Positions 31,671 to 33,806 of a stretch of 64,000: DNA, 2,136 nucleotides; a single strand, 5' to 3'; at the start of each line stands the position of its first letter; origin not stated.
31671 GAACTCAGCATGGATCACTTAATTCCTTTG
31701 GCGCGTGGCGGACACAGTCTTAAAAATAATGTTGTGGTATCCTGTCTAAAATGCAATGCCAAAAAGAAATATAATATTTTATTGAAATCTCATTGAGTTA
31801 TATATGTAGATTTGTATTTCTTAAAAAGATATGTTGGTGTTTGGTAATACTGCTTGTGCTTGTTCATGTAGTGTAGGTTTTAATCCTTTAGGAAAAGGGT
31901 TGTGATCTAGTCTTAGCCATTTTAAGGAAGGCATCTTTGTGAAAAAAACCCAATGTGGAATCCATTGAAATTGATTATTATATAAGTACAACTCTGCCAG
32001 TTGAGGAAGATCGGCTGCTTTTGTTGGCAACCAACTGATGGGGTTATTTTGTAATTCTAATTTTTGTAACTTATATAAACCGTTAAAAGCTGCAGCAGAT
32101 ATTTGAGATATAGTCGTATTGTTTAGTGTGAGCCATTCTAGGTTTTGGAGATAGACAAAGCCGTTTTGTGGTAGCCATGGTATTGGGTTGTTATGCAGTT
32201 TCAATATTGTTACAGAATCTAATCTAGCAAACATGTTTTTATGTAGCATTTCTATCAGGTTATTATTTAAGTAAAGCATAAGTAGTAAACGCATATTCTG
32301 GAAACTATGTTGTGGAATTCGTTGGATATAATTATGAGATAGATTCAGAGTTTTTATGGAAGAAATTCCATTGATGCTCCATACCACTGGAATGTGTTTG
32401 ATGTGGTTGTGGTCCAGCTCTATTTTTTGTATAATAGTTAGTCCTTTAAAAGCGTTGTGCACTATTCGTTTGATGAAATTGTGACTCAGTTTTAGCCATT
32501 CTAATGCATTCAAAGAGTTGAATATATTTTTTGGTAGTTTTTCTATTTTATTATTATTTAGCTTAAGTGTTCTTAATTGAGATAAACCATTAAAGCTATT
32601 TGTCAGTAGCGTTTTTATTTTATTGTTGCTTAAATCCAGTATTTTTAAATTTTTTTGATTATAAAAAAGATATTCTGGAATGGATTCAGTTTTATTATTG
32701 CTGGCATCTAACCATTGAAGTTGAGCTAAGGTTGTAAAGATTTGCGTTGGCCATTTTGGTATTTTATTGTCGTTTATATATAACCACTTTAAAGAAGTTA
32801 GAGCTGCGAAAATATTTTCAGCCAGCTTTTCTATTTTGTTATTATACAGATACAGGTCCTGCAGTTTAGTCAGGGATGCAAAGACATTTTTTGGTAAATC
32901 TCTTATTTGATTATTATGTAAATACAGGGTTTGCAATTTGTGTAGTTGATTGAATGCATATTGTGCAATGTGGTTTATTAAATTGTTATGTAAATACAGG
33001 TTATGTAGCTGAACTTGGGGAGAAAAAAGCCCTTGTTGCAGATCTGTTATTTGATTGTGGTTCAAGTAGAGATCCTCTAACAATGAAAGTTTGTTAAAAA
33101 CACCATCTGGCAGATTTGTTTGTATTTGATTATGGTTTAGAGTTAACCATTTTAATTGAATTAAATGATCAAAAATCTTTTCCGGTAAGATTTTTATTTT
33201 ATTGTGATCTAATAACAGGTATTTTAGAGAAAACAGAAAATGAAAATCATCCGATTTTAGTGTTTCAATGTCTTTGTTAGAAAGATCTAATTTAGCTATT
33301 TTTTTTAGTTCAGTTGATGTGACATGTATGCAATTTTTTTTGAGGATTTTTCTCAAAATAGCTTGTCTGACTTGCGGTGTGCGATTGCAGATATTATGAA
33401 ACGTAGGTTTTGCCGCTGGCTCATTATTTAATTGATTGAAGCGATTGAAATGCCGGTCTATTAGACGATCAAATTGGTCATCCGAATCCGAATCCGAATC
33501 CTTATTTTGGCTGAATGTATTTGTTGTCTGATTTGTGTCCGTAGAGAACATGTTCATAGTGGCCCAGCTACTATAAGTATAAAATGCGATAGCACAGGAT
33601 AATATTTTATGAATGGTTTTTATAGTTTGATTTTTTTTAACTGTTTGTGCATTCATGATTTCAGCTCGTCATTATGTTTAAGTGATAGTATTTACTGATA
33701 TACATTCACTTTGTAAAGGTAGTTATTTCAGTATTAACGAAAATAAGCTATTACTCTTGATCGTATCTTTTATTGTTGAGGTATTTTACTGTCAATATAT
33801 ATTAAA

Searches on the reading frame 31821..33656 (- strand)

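Call 35: search_protein_families(library=pfam, proteins=[window:31821-33656:-], max_evalue=0.00001)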
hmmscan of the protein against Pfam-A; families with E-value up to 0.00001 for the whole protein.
window:31821-33656:- (611 aa): 8 families
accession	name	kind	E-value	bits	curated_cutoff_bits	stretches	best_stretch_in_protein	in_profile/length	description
PF13855.12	LRR_8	-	1.6e-85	281.2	27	7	216-275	2-61/61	Leucine rich repeat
PF12799.13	LRR_4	-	1.3e-35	121.1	27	1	240-279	2-40/44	Leucine Rich repeats (2 copies)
PF13306.12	LRR_5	-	1.3e-29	103.1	27.7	3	181-308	2-121/127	BspA type Leucine rich repeat region (6 copies)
PF00560.39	LRR_1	-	2.2e-26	86.7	20.6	0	336-358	1-23/23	Leucine Rich Repeat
PF23598.1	LRR_14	-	6.6e-26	91.3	40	1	228-321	36-127/353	Leucine-rich repeat region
PF14580.12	LRR_9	-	2.2e-17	63.6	30.5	0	234-303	59-129/175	Leucine-rich repeat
PF23952.1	LRR_EndoS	-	2.2e-06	28.3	27.9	0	222-345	6-116/116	Endo-beta-N-acetylglucosaminidase EndoS LRR domain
PF23211.1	LRR_LRWD1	-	4.9e-06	26.8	28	0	324-394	31-97/190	Leucine-rich repeat and WD repeat-containing protein 1, LRR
